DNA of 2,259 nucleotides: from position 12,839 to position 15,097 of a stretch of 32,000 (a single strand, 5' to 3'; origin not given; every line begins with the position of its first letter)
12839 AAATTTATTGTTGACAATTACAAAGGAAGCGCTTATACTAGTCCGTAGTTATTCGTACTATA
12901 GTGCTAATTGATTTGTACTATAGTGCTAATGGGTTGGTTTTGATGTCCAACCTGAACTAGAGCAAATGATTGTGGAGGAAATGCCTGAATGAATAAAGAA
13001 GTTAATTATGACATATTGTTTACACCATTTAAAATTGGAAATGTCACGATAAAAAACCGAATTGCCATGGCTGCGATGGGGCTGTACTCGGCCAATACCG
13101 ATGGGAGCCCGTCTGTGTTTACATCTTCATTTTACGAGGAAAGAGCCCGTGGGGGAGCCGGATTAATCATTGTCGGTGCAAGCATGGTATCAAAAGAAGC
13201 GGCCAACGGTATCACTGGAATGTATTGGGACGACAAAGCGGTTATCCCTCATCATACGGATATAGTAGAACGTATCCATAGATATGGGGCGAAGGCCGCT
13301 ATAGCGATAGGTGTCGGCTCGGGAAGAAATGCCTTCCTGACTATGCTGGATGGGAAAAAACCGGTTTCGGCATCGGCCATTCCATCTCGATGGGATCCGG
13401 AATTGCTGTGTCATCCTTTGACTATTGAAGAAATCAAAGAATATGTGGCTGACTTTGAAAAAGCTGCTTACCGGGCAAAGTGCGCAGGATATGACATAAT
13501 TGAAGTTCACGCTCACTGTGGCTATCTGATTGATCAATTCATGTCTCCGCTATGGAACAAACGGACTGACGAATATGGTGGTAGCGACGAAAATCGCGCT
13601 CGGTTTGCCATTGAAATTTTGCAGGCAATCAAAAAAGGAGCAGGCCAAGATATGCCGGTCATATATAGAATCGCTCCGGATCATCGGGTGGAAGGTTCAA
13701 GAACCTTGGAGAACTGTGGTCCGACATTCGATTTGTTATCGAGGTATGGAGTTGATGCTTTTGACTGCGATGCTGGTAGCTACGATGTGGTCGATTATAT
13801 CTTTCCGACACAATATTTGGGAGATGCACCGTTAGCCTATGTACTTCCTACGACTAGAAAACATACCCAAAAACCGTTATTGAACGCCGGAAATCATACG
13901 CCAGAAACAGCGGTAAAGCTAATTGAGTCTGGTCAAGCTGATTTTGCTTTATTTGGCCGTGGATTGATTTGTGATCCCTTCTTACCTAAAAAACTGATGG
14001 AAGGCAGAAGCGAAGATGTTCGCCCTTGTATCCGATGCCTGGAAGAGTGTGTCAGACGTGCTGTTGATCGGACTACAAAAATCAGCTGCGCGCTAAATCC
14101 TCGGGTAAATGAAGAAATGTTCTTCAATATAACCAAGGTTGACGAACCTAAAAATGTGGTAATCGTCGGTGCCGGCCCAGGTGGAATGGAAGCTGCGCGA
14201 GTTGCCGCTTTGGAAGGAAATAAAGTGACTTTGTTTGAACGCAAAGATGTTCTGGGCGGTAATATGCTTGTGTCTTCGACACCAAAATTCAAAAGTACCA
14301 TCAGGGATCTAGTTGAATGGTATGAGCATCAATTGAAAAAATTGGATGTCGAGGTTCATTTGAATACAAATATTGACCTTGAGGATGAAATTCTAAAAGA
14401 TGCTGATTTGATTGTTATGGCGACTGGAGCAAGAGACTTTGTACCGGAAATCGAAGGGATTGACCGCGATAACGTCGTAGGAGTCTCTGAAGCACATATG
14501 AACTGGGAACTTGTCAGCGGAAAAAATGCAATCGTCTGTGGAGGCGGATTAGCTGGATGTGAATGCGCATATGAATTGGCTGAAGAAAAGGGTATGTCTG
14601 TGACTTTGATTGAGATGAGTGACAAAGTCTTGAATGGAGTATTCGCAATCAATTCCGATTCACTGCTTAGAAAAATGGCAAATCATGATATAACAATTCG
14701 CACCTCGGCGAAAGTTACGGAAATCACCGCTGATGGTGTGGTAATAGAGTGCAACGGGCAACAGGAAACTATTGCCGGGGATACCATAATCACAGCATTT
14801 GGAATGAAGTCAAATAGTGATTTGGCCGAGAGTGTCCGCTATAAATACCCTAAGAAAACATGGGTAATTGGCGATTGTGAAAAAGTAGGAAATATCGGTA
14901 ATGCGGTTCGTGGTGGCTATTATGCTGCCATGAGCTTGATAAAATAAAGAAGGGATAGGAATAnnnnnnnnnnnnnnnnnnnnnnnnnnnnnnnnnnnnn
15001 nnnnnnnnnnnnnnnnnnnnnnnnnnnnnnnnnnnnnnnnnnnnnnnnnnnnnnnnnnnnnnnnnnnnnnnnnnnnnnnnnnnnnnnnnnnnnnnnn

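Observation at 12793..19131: TetR-gated operon couples beta-glucoside PTS uptake and 6-P-beta-glucosidase to an Fe-S flavin ene-reductase and an SDR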

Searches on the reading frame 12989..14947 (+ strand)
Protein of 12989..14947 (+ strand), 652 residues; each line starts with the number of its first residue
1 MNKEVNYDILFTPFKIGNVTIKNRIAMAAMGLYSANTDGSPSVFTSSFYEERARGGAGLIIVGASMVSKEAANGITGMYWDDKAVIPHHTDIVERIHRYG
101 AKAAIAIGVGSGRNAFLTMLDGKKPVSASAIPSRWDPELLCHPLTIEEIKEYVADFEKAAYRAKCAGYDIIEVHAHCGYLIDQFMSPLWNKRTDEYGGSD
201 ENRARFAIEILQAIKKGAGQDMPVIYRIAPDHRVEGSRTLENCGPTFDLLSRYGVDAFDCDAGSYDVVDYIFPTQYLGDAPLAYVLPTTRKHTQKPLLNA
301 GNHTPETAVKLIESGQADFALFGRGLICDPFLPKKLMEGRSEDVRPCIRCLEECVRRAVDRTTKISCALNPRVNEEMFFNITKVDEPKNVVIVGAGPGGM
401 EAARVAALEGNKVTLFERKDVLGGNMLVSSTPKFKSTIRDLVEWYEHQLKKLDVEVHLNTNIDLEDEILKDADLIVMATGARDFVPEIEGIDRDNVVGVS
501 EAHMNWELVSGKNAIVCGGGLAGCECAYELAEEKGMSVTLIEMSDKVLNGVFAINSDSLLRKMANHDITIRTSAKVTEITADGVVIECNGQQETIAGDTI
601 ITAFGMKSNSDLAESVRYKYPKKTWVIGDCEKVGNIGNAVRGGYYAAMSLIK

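Call 4: search_protein_families(library=pfam, proteins=[window:12989-14947:+])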
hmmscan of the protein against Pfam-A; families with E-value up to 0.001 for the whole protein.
window:12989-14947:+ (652 aa): 17 families
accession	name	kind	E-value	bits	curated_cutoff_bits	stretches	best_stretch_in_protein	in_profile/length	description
PF00724.26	Oxidored_FMN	-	1.7e-73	248.3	27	1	10-341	2-340/342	NADH:flavin oxidoreductase / NADH oxidase family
PF07992.20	Pyr_redox_2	-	2.3e-34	119.6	26.1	1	389-620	2-251/291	Pyridine nucleotide-disulphide oxidoreductase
PF00070.33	Pyr_redox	-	3.6e-18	66.3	22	2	514-584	2-71/82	Pyridine nucleotide-disulphide oxidoreductase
PF13450.12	NAD_binding_8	-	4.3e-14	53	21.9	2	392-427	1-36/68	NAD(P)-binding Rossmann-like domain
PF01266.30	DAO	-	1.7e-13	51.3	27.9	1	514-545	2-32/353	FAD dependent oxidoreductase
PF13738.12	Pyr_redox_3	-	3.2e-13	50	30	1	472-623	125-284/305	Pyridine nucleotide-disulphide oxidoreductase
PF12831.13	FAD_oxidored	-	1.2e-12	48.3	27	1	390-426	2-38/416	FAD dependent oxidoreductase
PF03486.20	HI0933_like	-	1.6e-10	41.3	50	1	389-429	2-42/244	HI0933-like protein Rossmann domain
PF00890.30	FAD_binding_2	-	4.8e-10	39.6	20.4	2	390-429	2-41/414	FAD binding domain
PF01946.23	Thi4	-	3.5e-09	36.7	26.2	1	388-426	18-57/235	Thi4 family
PF01134.28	GIDA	-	1.5e-08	34.6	22.1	1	514-547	2-29/391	Glucose inhibited division protein A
PF05834.18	Lycopene_cycl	-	1e-07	31.9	23.4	0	515-548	3-37/380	Lycopene cyclase protein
PF01262.27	AlaDh_PNT_C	-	1.8e-07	31.3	23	0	377-437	16-78/214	Alanine dehydrogenase/PNT, C-terminal domain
PF13241.12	NAD_binding_7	-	0.00014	22.8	22.1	0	387-484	7-74/104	Putative NAD(P)-binding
PF02737.24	3HCDH_N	-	0.00016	22.1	22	0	515-570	3-57/180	3-hydroxyacyl-CoA dehydrogenase, NAD binding domain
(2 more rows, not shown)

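Call 5: search_protein_families(library=ncbifam, proteins=[window:12989-14947:+])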
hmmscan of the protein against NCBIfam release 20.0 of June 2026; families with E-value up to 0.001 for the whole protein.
window:12989-14947:+ (652 aa): 114 families (the best 25 are shown)
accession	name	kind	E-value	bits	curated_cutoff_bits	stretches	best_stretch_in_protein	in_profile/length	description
NF045599.1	bili_reduct_long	exception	1.6e-118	396.7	750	1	10-649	1-640/641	bilirubin reductase, long form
NF041087.1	bile_acid_BaiCD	equivalog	1.2e-112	377.1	825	1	7-649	1-641/642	bile acid Fe-S flavoenzyme BaiCD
TIGR03997.1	mycofact_OYE_2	equivalog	1.2e-104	351.1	793.15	1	10-649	2-644/645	mycofactocin system FadH/OYE family oxidoreductase 2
NF010047.0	PRK13523.1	equivalog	8.2e-58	196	431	1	10-339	5-323/339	NADPH dehydrogenase NamA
NF045592.1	bili_reduct_N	equivalog_domain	2.7e-49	168.2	425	1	10-370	2-363/363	bilirubin reductase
NF006101.0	PRK08255.1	equivalog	2.4e-47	161.5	1078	1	8-266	397-663/768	bifunctional salicylyl-CoA 5-hydroxylase/oxidoreductase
TIGR03996.1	mycofact_OYE_1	hypoth_equivalog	2.1e-41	142.2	627.9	2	308-602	294-593/633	mycofactocin system FadH/OYE family oxidoreductase 1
NF007899.0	PRK10605.1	subfamily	3.5e-41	141.6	403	1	8-337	4-338/365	N-ethylmaleimide reductase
TIGR01350.1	lipoamide_DH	equivalog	2.9e-22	79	408.8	2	469-611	129-272/461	dihydrolipoyl dehydrogenase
NF009410.0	PRK12771.1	subfamily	1.1e-20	73.7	516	1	350-482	97-234/566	NAD(P)-binding protein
NF007123.0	PRK09564.1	equivalog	3.9e-20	72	458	1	446-618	76-256/444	CoA-disulfide reductase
NF003437.0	PRK04965.1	equivalog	6.6e-20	71.4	392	1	473-615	101-246/378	NADH:flavorubredoxin reductase NorW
TIGR03385.1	CoA_CoA_reduc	equivalog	7.5e-19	67.8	578.8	1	473-627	105-264/439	CoA-disulfide reductase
NF004945.0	PRK06292.2-3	equivalog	2e-18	66.6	494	2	433-626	92-285/457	dihydrolipoyl dehydrogenase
TIGR02053.1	MerA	equivalog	4e-18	65.6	454.45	1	458-611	115-271/465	mercury(II) reductase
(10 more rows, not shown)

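Call 9: find_encoding_contigs(protein=window:12989-14947:+, flank=10000, max_places=8)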
Protein window:12989-14947:+ (652 aa): no gene with exactly this product is on record in the collection.
